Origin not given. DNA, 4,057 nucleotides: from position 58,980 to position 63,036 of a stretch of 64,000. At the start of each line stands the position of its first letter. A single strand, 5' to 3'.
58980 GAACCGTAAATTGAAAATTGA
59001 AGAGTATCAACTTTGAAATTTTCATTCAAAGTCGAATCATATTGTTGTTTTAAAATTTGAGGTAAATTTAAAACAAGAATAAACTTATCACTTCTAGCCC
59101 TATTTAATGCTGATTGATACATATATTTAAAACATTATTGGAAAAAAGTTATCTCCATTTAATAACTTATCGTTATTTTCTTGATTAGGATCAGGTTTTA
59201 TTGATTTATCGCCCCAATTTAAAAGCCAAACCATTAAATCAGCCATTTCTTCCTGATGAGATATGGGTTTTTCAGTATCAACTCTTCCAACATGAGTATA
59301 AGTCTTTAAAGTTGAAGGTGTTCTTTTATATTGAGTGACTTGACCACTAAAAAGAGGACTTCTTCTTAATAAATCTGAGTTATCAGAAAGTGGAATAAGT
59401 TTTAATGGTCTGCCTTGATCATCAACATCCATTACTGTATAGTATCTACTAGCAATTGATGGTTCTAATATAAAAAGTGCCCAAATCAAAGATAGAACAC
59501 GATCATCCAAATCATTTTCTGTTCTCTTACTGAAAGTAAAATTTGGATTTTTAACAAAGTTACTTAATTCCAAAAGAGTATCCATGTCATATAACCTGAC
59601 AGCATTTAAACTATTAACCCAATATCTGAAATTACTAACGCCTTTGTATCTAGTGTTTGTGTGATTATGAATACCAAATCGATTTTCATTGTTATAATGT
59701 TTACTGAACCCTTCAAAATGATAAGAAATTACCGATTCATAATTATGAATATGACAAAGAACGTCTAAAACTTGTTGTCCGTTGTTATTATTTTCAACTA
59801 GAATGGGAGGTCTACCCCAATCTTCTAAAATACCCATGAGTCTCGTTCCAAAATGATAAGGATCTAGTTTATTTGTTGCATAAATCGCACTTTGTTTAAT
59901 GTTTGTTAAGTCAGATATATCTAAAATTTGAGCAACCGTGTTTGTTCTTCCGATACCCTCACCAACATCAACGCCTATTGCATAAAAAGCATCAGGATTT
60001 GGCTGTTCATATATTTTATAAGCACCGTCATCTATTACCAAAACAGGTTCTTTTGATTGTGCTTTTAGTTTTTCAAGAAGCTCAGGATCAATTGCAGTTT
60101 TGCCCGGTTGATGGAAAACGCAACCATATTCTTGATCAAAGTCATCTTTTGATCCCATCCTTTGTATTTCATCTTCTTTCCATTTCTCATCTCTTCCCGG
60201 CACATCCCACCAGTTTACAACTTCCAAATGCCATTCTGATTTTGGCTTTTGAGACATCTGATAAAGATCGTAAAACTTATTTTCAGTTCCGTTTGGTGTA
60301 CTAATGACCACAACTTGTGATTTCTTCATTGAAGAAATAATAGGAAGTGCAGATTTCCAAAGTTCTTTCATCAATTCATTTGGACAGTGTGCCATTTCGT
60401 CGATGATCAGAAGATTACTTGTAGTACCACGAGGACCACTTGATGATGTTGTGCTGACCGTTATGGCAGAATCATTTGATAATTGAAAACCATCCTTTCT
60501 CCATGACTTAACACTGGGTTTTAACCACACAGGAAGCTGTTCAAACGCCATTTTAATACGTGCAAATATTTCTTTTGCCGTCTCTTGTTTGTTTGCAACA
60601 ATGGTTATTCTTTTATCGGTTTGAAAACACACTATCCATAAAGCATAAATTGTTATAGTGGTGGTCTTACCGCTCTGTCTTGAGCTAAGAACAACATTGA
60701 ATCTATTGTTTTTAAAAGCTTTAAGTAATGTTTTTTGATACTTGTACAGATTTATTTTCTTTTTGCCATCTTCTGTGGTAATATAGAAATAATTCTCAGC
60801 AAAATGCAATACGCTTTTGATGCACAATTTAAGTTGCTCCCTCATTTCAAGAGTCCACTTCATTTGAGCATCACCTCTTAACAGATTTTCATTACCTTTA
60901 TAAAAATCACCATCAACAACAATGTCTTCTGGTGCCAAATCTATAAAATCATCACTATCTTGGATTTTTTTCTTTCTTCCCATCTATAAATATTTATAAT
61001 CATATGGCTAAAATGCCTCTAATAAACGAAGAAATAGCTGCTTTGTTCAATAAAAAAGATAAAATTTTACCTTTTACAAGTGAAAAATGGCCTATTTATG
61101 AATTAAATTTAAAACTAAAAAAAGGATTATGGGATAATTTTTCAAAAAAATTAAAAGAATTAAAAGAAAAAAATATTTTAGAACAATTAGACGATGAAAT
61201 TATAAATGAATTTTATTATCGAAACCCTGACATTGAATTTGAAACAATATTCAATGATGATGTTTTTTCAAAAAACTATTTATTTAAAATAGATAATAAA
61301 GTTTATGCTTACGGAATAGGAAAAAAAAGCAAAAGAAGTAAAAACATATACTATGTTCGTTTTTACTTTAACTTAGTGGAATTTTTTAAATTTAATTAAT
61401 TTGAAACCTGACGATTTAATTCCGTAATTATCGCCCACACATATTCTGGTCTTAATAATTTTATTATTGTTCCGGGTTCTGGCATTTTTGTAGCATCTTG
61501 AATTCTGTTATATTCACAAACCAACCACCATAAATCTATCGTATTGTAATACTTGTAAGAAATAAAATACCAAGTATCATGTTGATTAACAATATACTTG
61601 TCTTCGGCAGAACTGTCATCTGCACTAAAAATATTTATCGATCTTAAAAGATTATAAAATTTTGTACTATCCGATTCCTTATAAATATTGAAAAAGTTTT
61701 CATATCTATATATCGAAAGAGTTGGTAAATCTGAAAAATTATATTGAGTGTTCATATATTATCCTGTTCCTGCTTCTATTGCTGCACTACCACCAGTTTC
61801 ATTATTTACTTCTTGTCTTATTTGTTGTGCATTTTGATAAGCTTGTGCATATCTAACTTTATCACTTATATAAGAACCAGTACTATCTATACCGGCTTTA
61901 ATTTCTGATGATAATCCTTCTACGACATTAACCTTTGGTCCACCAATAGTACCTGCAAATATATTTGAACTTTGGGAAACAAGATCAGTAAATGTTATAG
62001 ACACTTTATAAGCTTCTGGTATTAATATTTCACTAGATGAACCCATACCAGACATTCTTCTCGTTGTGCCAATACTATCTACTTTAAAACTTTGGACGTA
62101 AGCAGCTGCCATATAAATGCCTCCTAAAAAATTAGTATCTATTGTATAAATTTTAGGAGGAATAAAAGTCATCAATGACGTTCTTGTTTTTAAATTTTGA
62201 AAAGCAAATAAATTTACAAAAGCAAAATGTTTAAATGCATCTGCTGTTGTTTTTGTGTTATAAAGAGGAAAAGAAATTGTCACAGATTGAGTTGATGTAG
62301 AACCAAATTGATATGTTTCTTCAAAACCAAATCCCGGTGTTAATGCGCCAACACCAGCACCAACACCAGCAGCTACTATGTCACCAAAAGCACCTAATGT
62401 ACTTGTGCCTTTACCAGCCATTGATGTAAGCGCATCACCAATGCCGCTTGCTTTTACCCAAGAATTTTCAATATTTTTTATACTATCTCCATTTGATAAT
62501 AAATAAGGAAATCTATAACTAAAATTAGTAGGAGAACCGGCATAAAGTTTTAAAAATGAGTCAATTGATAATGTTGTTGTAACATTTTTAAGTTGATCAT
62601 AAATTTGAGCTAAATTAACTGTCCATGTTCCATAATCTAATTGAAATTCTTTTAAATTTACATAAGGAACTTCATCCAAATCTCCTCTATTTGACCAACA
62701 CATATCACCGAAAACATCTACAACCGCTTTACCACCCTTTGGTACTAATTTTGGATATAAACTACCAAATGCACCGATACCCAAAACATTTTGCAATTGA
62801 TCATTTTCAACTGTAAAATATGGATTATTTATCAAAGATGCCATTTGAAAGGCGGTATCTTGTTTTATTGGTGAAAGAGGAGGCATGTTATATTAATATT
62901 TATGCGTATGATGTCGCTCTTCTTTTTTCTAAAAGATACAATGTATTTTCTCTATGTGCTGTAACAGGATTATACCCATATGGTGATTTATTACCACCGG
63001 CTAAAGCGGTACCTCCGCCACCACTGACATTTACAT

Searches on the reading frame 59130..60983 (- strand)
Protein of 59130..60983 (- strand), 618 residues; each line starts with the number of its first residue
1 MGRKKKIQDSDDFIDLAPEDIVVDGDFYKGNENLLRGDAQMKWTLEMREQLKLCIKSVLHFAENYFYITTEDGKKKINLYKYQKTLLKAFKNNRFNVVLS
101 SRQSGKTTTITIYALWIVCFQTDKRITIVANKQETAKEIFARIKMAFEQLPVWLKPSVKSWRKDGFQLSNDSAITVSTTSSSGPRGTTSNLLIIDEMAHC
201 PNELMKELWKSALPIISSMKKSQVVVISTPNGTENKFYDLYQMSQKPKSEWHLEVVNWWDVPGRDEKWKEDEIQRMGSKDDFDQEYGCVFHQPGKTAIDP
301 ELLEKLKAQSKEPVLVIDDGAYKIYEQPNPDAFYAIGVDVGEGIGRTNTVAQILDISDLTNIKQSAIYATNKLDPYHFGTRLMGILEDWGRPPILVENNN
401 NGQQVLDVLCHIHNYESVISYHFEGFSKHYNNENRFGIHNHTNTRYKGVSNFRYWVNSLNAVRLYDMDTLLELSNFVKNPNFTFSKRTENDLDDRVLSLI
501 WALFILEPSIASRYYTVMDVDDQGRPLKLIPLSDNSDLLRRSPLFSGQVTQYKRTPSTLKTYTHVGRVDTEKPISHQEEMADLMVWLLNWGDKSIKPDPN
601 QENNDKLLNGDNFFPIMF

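Call 14: search_protein_families(library=pfam, proteins=[window:59130-60983:-], max_evalue=0.01)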
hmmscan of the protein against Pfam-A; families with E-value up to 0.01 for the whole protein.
window:59130-60983:- (618 aa): 8 families
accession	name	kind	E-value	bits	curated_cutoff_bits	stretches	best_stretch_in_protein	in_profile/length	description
PF03237.21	Terminase_6N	-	2.3e-17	63.8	22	1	99-295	3-205/215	Terminase large subunit, T4likevirus-type, N-terminal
PF05127.21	NAT10_TcmA_helicase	-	2.5e-07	31.2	22.7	1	97-212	1-113/176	RNA cytidine acetyltransferase NAT10/TcmA, helicase domain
PF03354.21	TerL_ATPase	-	1.8e-05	24.9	23.7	1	97-238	25-170/178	Terminase large subunit, ATPase domain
PF13401.12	AAA_22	-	4.1e-05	24.3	27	1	101-230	13-124/130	AAA domain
PF22064.2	Cep192_D2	-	0.0013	19.5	27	1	52-146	42-132/154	Cep192 domain 2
PF13245.12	AAA_19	-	0.0023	18.6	25.1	0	91-210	9-112/134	AAA domain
PF04851.21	ResIII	-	0.0031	17.9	22.5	0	76-203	1-140/164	Type III restriction enzyme, res subunit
PF13604.12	AAA_30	-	0.0069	16.6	27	0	80-212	3-112/191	AAA domain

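Call 15: search_protein_families(library=phrogs, proteins=[window:59130-60983:-], max_evalue=0.001)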
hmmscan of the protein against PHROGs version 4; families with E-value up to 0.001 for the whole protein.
window:59130-60983:- (618 aa): 12 families
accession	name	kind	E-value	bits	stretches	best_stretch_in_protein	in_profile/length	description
phrog_5989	-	head and packaging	1.8e-52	179.6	1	28-292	91-336/347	terminase large subunit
phrog_2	-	head and packaging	5.7e-43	148.7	1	73-482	261-563/807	terminase large subunit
phrog_36964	-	head and packaging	2.6e-31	109.5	2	107-373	435-709/890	terminase large subunit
phrog_7579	-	head and packaging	5e-15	56.4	1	90-306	14-229/239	terminase large subunit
phrog_9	-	head and packaging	5.7e-14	52.9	1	55-246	185-377/812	terminase large subunit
phrog_38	-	head and packaging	6.3e-13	49.3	1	26-230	249-451/760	terminase large subunit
phrog_26724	-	unknown function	5e-12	46.8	1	63-183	18-139/192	-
phrog_15503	-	unknown function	5.4e-07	30.2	1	65-213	57-208/245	-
phrog_1488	-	unknown function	5.3e-06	27.4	1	84-207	35-151/177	unknown function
phrog_17672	-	head and packaging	6.4e-06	26.4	1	44-150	18-122/395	terminase large subunit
phrog_32359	-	head and packaging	3.2e-05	24.7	1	58-160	71-175/210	terminase large subunit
phrog_5909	-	head and packaging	0.00012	22.3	1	225-310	4-88/285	terminase large subunit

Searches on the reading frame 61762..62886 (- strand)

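Call 14: search_protein_families(library=pfam, proteins=[window:61762-62886:-], max_evalue=0.01)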
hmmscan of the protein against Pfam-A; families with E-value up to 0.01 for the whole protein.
window:61762-62886:- (375 aa): 1 family
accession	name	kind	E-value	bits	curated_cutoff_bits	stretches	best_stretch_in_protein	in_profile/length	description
PF05277.18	DUF726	-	0.0063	15.9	22.6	0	158-238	14-97/343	Protein of unknown function (DUF726)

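Call 15: search_protein_families(library=phrogs, proteins=[window:61762-62886:-], max_evalue=0.001)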
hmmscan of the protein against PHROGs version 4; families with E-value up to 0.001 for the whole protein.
window:61762-62886:- (375 aa): 0 families
